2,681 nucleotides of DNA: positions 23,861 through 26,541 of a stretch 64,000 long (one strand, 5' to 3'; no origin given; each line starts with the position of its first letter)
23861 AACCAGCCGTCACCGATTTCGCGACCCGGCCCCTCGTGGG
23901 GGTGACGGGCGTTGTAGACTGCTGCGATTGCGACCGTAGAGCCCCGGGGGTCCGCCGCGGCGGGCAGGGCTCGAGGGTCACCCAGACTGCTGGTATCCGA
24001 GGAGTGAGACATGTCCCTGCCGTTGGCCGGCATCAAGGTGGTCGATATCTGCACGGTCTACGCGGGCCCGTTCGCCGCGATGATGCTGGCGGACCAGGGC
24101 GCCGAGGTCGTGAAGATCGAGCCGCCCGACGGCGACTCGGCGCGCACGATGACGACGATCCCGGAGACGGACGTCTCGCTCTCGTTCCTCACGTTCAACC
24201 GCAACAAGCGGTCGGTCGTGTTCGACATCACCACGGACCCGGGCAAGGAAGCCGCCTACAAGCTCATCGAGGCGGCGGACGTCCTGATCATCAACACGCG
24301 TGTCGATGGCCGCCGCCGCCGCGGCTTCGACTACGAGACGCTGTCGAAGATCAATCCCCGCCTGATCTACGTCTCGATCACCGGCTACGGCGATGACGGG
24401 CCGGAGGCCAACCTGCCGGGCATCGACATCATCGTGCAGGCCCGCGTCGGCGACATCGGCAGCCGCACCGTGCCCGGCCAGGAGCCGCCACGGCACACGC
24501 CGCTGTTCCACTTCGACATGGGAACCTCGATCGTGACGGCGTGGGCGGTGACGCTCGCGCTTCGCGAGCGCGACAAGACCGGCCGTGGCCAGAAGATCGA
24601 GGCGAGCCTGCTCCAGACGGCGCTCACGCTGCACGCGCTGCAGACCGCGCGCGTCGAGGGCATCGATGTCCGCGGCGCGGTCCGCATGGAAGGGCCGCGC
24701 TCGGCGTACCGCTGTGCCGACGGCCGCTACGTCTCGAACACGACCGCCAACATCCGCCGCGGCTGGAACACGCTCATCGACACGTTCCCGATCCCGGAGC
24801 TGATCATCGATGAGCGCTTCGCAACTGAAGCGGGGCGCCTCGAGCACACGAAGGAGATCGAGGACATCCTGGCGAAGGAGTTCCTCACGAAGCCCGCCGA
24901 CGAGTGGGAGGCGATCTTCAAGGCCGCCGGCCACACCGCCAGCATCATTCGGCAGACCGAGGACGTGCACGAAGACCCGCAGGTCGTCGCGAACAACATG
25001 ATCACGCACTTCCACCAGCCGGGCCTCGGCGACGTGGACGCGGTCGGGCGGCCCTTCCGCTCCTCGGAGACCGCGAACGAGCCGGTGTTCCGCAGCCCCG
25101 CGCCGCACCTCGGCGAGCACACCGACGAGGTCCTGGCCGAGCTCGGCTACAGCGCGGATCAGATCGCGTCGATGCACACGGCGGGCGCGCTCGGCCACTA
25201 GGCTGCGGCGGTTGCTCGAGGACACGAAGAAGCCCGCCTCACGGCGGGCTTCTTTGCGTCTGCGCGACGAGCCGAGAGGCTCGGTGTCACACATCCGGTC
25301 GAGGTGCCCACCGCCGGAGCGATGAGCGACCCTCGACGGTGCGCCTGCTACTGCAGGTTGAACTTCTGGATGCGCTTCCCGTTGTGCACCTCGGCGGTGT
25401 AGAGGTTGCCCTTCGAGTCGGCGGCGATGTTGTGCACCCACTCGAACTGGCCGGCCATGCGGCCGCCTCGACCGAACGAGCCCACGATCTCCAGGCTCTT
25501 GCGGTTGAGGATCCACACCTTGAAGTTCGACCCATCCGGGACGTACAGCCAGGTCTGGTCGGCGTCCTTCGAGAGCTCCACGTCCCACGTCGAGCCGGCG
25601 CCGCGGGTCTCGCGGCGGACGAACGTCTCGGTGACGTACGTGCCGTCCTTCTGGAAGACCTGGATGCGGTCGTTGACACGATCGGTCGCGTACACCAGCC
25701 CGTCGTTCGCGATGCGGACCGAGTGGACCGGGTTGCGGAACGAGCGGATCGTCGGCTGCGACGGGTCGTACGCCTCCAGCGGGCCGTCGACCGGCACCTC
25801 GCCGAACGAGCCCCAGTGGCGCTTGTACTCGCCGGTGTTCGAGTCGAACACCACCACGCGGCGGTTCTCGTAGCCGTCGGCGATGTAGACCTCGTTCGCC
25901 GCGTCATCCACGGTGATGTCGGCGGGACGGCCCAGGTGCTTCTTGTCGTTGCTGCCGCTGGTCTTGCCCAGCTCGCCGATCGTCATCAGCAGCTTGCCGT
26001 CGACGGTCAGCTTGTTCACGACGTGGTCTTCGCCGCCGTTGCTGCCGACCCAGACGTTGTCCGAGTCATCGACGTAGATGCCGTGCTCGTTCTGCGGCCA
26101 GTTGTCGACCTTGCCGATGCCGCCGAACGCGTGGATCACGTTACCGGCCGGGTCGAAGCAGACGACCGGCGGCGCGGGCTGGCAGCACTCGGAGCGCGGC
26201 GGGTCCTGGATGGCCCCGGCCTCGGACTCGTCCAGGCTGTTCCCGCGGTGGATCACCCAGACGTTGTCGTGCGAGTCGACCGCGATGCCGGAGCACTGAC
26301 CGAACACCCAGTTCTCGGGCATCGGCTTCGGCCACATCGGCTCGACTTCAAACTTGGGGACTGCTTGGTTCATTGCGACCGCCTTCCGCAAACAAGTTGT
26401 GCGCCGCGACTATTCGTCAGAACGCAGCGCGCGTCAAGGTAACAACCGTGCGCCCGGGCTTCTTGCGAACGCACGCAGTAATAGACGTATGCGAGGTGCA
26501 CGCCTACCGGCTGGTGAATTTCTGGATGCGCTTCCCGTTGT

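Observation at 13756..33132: Orphan CoA-thioester island: six family III CoA-transferases with lyases, propellers and no classical beta-oxidation genes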

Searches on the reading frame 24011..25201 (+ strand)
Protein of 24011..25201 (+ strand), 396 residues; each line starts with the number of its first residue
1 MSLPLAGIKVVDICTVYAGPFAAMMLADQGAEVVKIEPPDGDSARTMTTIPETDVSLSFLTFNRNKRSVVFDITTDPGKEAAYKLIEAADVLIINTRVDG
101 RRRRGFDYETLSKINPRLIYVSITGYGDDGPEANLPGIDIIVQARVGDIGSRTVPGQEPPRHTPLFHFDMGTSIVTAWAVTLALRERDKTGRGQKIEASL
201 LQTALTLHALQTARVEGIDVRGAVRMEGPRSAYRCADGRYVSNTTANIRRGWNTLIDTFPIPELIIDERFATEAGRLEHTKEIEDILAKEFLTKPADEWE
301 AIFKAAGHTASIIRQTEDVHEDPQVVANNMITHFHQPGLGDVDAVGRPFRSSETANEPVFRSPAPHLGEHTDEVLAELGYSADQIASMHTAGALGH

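Call 4: search_protein_families(library=pfam, proteins=[window:24011-25201:+])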
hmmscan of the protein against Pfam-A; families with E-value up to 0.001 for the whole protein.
window:24011-25201:+ (396 aa): 1 family
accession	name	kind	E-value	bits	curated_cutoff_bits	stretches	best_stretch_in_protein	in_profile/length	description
PF02515.22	CoA_transf_3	-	1.4e-101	340.7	23.3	1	5-371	1-366/366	CoA-transferase family III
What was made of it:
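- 24011..25201 (+): CoAT6: single family III CoA-transferase, Asp present. PF02515 E 1.4e-101 (call 4).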

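Call 9: find_encoding_contigs(protein=window:24011-25201:+, flank=10000, max_places=6)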
Protein window:24011-25201:+ (396 aa): 12 contigs read that carry it; 5 places shown.
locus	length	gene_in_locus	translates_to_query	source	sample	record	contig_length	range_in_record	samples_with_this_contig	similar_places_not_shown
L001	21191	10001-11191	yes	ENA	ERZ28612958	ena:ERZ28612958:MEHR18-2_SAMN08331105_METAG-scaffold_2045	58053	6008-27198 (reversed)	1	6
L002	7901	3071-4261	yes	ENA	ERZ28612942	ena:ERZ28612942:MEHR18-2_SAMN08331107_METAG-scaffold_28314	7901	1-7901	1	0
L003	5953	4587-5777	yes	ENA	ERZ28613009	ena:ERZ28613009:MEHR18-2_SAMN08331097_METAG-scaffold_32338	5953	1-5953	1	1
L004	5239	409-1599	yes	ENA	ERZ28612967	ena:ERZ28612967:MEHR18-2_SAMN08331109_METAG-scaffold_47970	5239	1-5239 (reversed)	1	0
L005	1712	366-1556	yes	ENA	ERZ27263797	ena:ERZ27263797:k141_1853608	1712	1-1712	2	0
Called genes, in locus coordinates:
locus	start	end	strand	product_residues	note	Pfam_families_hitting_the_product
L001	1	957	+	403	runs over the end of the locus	PF02515:CoA_transf_3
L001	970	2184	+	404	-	PF02515:CoA_transf_3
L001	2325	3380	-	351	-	PF04909:Amidohydro_2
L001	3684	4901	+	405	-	PF02515:CoA_transf_3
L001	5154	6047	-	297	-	PF00296:Bac_luciferase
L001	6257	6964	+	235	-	PF02811:PHP (weak), PF13263:PHP_C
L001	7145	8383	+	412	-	PF02515:CoA_transf_3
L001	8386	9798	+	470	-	PF02515:CoA_transf_3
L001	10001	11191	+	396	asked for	PF02515:CoA_transf_3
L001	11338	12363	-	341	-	PF01436:NHL (faint), PF06739:SBBP (faint)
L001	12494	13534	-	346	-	PF01436:NHL (faint)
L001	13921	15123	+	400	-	PF02771:Acyl-CoA_dh_N, PF11794:HpaB_N (weak), PF02770:Acyl-CoA_dh_M, PF00441:Acyl-CoA_dh_1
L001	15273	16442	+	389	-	PF02771:Acyl-CoA_dh_N, PF02770:Acyl-CoA_dh_M, PF00441:Acyl-CoA_dh_1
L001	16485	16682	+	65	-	PF04945:YHS (faint)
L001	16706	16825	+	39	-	-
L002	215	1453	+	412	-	PF02515:CoA_transf_3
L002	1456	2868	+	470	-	PF02515:CoA_transf_3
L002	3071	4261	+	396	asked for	PF02515:CoA_transf_3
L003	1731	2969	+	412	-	PF02515:CoA_transf_3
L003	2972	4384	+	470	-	PF02515:CoA_transf_3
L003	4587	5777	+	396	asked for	PF02515:CoA_transf_3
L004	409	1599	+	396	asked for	PF02515:CoA_transf_3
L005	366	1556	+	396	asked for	PF02515:CoA_transf_3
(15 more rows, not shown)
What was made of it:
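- Checked: An independent metagenome assembly calls the same starts (call 9).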

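Call 10: search_protein_families(library=ncbifam, proteins=[window:24011-25201:+], max_evalue=0.00001)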
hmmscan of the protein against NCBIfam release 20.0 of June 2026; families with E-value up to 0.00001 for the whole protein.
window:24011-25201:+ (396 aa): 7 families
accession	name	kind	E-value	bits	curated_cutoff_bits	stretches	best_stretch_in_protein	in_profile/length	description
NF052585.1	SucGlutTfsCaiB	equivalog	1e-60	205.5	750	1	3-379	6-389/394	succinate--glutarate CoA-transferase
NF003809.0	PRK05398.1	subfamily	4.2e-60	203.5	442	2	1-208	1-208/416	formyl-CoA transferase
TIGR03253.1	oxalate_frc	equivalog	1.6e-59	201.7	504.2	2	4-209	3-208/416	formyl-CoA transferase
NF041294.1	Scnl_mescCoAtase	equivalog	2.3e-49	168.6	700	1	5-375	4-380/381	succinyl-CoA:mesaconate CoA-transferase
NF008511.0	PRK11430.1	equivalog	2.5e-42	145.3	522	1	4-377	9-378/381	CoA:oxalate CoA-transferase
NF002914.1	PRK03525.1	equivalog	2.9e-31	108.8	413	1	4-393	9-396/400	L-carnitine CoA-transferase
TIGR04253.1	mesacon_CoA_iso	equivalog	2.2e-22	79.6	725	1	5-392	3-398/403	2-methylfumaryl-CoA isomerase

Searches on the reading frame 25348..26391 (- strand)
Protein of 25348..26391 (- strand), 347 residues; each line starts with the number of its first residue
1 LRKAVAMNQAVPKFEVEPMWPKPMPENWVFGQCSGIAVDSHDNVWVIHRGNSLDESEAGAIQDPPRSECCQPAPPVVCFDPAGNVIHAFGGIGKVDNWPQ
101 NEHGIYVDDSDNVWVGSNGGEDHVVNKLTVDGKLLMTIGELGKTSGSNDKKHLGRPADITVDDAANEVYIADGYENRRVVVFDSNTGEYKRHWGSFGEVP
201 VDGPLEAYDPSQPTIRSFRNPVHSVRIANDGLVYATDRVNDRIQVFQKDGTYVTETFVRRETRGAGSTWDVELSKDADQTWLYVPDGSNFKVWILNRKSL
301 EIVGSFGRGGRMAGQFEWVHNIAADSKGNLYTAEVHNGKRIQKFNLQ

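Call 4: search_protein_families(library=pfam, proteins=[window:25348-26391:-])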
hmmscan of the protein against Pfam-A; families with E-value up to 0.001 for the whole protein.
window:25348-26391:- (347 aa): 4 families
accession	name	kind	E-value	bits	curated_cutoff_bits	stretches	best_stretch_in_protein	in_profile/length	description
PF01436.27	NHL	-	5.7e-16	58.1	20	1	153-182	1-28/28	NHL repeat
PF06739.17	SBBP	-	4.6e-06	26.9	20.5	0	318-333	14-29/38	Beta-propeller repeat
PF07494.17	Reg_prop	-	6.8e-05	23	20.4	0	104-119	9-24/24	Two component regulator propeller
PF17170.10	DUF5128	-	0.00042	20.1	22.9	0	161-198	49-84/321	6-bladed beta-propeller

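Call 10: search_protein_families(library=ncbifam, proteins=[window:25348-26391:-], max_evalue=0.00001)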
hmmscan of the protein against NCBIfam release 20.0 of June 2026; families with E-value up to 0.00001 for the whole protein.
window:25348-26391:- (347 aa): 1 family
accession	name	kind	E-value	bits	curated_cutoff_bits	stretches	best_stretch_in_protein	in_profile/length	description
NF035926.1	scyF_NHL_VPEP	equivalog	3.1e-27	95.7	350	2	128-345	81-274/376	scytonemin biosynthesis PEP-CTERM protein ScyF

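Call 12: search_solved_structures(query=window:25348-26391:-, max_evalue=0.001)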
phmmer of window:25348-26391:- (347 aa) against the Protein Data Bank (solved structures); distinct sequences matched with E-value up to 0.001: 22.
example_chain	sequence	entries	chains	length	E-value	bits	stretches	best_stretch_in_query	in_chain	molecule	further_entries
6d69_A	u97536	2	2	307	4.2e-18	68.9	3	229-345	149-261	NHL Repeat Region of D. melanogaster Thin | Thin, isoform D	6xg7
3fvz_A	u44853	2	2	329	2e-14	56.8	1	29-345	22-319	Peptidyl-glycine alpha-amidating monooxygenase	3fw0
5wm0_A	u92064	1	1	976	4.3e-13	52.4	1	29-345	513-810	Peptidyl-glycine alpha-amidating monooxygenase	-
8j72_A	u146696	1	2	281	2.3e-08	36.9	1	225-344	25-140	E3 ubiquitin-protein ligase TRIM71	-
7qrw_A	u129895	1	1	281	5.5e-08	35.6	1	76-195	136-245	Isoform 4 of Tripartite motif-containing protein 3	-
7qrx_A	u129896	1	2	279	6.4e-08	35.4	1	225-344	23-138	E3 ubiquitin-protein ligase TRIM71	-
9jur_A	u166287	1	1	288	1e-07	34.7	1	225-344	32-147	E3 ubiquitin-protein ligase TRIM71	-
6fpt_A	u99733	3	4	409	1.9e-06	30.6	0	227-344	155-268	E3 ubiquitin-protein ligase TRIM71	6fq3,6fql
7qrv_A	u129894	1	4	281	1.4e-05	27.7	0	231-344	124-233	Tripartite motif-containing protein 2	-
7b2r_A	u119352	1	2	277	1.5e-05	27.6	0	231-344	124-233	Tripartite motif-containing protein 2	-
7b96_A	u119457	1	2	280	1.8e-05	27.3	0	229-344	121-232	Isoform 2 of Tripartite motif-containing protein 2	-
1q7f_A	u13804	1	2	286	4e-05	26.2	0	75-182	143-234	brain tumor CG10719-PA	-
4zlr_A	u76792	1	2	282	4.5e-05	26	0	75-182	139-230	Brain tumor protein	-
5ex7_A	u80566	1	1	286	4.6e-05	26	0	75-182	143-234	Brain tumor protein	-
7zpz_A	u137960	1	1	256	0.00017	24.1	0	33-52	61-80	Pizza6-TSR-TSH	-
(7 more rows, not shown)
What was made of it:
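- On Peptidyl-alpha-hydroxyglycine alpha-amidating lyase (PAL): The numbering offset was checked against 5wm0 (call 12).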

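Call 42: find_related_loci(query=A2, collection=metagenome_contigs, flank=10000)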
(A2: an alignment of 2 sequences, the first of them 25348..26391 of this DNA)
Query A2 (347 aa) in metagenome_contigs; peptide patterns used: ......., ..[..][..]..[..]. (x = any residue, [..] = any of these).
119 stretches matched a pattern; 11 encode a relative of the query (tblastn E <= 1e-3); 11 distinct loci.
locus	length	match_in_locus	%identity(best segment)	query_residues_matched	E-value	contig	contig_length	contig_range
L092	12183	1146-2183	86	2-347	0e+0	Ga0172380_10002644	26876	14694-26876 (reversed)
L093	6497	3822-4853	55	11-344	5e-136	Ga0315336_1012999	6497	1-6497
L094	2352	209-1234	54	3-347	2e-138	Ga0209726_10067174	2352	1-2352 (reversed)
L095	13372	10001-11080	53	11-347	5e-130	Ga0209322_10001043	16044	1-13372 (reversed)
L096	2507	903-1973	54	8-344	7e-136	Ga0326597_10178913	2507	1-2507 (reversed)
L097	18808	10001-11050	56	6-344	6e-129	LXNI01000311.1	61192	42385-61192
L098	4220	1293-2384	55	2-347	5e-130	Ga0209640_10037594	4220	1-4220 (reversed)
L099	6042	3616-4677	54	4-344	1e-125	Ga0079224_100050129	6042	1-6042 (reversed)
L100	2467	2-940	57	43-344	2e-120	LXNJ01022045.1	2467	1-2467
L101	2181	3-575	62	157-347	6e-81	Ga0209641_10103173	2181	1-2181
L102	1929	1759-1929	82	7-63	9e-27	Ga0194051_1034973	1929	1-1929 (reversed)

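Call 44: search_solved_structures(query=window:25348-26391:-, max_evalue=1e-10, show_alignments=2)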
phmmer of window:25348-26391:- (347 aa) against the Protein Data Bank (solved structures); distinct sequences matched with E-value up to 1e-10: 3.
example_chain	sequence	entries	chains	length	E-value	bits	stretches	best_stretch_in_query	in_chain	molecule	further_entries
6d69_A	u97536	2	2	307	4.2e-18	68.9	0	229-345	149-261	NHL Repeat Region of D. melanogaster Thin | Thin, isoform D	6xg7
3fvz_A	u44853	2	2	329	2e-14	56.8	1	29-345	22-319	Peptidyl-glycine alpha-amidating monooxygenase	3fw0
5wm0_A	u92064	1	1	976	4.3e-13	52.4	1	29-345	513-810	Peptidyl-glycine alpha-amidating monooxygenase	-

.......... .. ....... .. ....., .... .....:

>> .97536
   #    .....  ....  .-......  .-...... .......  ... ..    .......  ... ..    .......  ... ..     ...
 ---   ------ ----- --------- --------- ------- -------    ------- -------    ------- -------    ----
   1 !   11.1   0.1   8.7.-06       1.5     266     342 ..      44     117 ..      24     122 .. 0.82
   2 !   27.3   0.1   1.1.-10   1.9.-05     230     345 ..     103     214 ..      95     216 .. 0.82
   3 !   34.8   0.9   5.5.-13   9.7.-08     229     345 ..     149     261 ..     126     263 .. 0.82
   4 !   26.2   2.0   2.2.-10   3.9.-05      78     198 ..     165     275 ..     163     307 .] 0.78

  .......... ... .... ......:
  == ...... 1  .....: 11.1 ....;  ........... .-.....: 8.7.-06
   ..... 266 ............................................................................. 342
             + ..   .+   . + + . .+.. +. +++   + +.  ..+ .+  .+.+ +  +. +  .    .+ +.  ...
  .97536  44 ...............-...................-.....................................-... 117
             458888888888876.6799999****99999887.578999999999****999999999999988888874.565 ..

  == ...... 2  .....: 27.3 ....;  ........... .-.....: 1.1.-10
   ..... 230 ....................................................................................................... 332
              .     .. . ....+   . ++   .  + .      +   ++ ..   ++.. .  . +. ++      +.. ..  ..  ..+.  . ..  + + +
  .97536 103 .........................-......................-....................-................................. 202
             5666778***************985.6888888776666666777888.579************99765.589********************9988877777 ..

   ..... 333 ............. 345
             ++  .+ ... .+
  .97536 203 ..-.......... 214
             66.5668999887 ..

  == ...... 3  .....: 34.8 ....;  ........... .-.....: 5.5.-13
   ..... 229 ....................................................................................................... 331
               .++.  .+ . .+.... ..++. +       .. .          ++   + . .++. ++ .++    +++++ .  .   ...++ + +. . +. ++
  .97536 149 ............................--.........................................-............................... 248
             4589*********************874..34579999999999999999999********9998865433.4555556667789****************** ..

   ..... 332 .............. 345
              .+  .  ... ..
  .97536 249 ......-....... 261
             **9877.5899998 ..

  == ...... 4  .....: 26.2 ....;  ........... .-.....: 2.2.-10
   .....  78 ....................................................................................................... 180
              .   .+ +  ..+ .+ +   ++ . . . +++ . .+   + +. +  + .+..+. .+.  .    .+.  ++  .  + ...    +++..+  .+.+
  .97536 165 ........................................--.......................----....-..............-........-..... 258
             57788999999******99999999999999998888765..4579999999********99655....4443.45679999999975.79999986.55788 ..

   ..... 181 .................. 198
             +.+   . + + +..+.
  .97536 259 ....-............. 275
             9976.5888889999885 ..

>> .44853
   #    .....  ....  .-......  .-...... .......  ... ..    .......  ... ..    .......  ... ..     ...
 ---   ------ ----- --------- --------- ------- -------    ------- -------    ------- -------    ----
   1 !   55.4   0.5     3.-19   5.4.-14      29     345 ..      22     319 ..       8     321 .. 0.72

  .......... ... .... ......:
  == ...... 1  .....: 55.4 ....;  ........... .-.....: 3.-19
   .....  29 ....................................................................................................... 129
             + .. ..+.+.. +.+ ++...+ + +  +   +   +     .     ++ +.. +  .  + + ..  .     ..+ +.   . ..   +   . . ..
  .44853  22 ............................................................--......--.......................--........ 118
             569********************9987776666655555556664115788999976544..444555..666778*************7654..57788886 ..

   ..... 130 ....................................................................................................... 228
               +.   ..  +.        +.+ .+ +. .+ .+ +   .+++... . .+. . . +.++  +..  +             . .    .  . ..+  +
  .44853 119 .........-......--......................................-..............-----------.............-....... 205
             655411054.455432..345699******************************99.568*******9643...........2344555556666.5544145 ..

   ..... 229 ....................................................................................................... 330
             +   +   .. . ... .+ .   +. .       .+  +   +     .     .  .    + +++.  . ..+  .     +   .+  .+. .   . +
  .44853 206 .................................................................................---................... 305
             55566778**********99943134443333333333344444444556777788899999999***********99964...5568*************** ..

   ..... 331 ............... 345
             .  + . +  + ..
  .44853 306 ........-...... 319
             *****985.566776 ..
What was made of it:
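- Closest known: Peptidyl-alpha-hydroxyglycine alpha-amidating lyase. Same: The NHL propellers align over the whole PAL core and keep the three Zn-binding His, the catalytic Tyr and both Arg (call 44).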

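Call 47: search_protein_families(library=pfam, proteins=[L095:6873-7994:-, L095:8185-9012:+, L095:9063-9995:+, L095:11130-12062:+, L095:12212-13177:+, L097:7119-8507:+, L097:8517-9737:+, L097:11165-12583:-, L097:12741-14219:+, L099:2314-3417:+], max_evalue=0.001)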
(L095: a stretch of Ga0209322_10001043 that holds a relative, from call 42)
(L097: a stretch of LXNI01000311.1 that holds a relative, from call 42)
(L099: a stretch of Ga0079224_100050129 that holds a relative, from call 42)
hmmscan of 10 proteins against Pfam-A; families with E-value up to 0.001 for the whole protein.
L095:6873-7994:- (373 aa): 1 family
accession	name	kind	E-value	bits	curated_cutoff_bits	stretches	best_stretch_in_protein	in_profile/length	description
PF01717.24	Meth_synt_2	-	4.8e-12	46.3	21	1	175-346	145-306/324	Cobalamin-independent synthase, Catalytic domain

L095:8185-9012:+ (275 aa): 2 families
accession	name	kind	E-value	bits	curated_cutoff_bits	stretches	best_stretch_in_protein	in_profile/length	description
PF01557.24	FAA_hydrolase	-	7e-46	157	23.9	1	74-264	19-214/214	Fumarylacetoacetate (FAA) hydrolase C-terminal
PF10370.14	Rv2993c-like_N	-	1.6e-14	54.9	21.3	1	7-52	2-47/50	Rv2993c-like, N-terminal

L095:9063-9995:+ (310 aa): 2 families
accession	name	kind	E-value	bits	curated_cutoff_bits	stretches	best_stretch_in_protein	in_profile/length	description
PF01557.24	FAA_hydrolase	-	3.5e-47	161.2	23.9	1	72-268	9-214/214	Fumarylacetoacetate (FAA) hydrolase C-terminal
PF10370.14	Rv2993c-like_N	-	3.9e-17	63.3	21.3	1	8-56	2-50/50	Rv2993c-like, N-terminal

L095:11130-12062:+ (310 aa): 3 families
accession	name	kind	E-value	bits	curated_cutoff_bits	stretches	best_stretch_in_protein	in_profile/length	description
PF00561.26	Abhydrolase_1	-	3.2e-22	79.8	25.8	1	32-285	2-245/245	alpha/beta hydrolase fold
PF12697.13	Abhydrolase_6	-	1.1e-13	52.8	26.3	1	33-286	1-212/217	Alpha/beta hydrolase family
PF12146.15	Hydrolase_4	-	5.8e-07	29.5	27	1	33-130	7-109/239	Serine aminopeptidase, S33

L095:12212-13177:+ (321 aa): 1 family
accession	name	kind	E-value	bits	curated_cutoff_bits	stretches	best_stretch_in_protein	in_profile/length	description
PF02900.23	LigB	-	1.5e-16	60.7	26.3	1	61-311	30-263/269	Catalytic LigB subunit of aromatic ring-opening dioxygenase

L097:7119-8507:+ (462 aa): 13 families
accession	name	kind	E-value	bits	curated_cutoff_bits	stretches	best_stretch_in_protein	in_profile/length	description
PF01926.29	MMR_HSR1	-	7.4e-54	181.1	21.9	2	5-119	2-113/113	50S ribosome-binding GTPase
PF02421.24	FeoB_N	-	3.8e-25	88.7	27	2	5-122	3-117/156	Ferrous iron transport protein B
PF14714.11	KH_dom-like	-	9.1e-25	87.2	27.3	1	356-435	2-81/81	KH-domain-like of EngA bacterial GTPase enzymes, C-terminal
PF00009.33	GTP_EFTU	-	5.6e-17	62.4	26.5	1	183-344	7-181/188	Elongation factor Tu GTP binding domain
PF00350.29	Dynamin_N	-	7.2e-15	55.8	27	1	182-215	1-34/168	Dynamin family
PF04548.22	AIG1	-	6.6e-10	39.1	27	0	6-107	4-108/212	AIG1 family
PF03193.22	RsgA_GTPase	-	8.1e-08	32.7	30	1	177-238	104-169/174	RsgA GTPase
PF05621.17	TniB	-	6.5e-06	26.2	22.4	0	173-203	29-59/189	Bacterial TniB protein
PF00071.28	Ras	-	1.5e-05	25.1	21.6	0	181-246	1-67/162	Ras family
PF08477.19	Roc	-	1.8e-05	25.4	27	0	181-203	1-23/119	Ras of Complex, Roc, domain of DAPkinase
PF13401.12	AAA_22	-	3.3e-05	24.7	27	0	182-226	8-33/130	AAA domain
PF00005.33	ABC_tran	-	0.00015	22.8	25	0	178-204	10-36/137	ABC transporter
PF03266.21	NTPase_1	-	0.0003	21.1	23.9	0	182-242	2-62/168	NTPase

L097:8517-9737:+ (406 aa): 1 family
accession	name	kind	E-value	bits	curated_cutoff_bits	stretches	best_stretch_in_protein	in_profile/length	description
PF00561.26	Abhydrolase_1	-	1.8e-14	54.4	25.8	1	85-389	3-241/245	alpha/beta hydrolase fold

L097:11165-12583:- (472 aa): 3 families
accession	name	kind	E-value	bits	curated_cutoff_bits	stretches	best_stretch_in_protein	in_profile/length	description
PF02601.20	Exonuc_VII_L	-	6e-108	361.5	35.9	1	135-450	1-314/315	Exonuclease VII, large subunit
PF13742.12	tRNA_anti_2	-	5.9e-30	103.8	27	1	19-111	1-94/95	OB-fold nucleic acid binding domain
PF01336.31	tRNA_anti-codon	-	4.4e-10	39.8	27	1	39-113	1-74/75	OB-fold nucleic acid binding domain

L097:12741-14219:+ (492 aa): 7 families
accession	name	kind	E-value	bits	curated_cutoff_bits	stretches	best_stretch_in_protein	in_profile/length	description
PF00478.31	IMPDH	-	2.6e-160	533.6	25.6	1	11-478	1-345/345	IMP dehydrogenase / GMP reductase domain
PF00571.33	CBS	-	1.2e-18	67.6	24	2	97-142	6-52/57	CBS domain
PF03060.21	NMO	-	1.2e-12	48.3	28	1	211-374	81-233/331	Nitronate monooxygenase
PF01070.24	FMN_dh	-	2.1e-11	43.9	24.9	1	258-366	205-305/350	FMN-dependent dehydrogenase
PF01645.23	Glu_synthase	-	6.2e-05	22.8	20.4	1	283-364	218-305/369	Conserved region in glutamate synthase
PF01180.27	DHO_dh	-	0.0002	21.1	27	0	321-366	225-272/291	Dihydroorotate dehydrogenase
PF00977.27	His_biosynth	-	0.00024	21.1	23.6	0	324-365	63-104/228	Histidine biosynthesis protein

L099:2314-3417:+ (367 aa): 2 families
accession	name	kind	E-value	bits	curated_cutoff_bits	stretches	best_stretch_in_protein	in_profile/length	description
PF00561.26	Abhydrolase_1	-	1.2e-24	87.8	25.8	1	111-353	2-245/245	alpha/beta hydrolase fold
PF12146.15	Hydrolase_4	-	4.7e-11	42.9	27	1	112-347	7-232/239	Serine aminopeptidase, S33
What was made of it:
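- Closest known: Peptidyl-alpha-hydroxyglycine alpha-amidating lyase. Different: Homologs elsewhere lie next to alpha/beta hydrolases (call 47).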
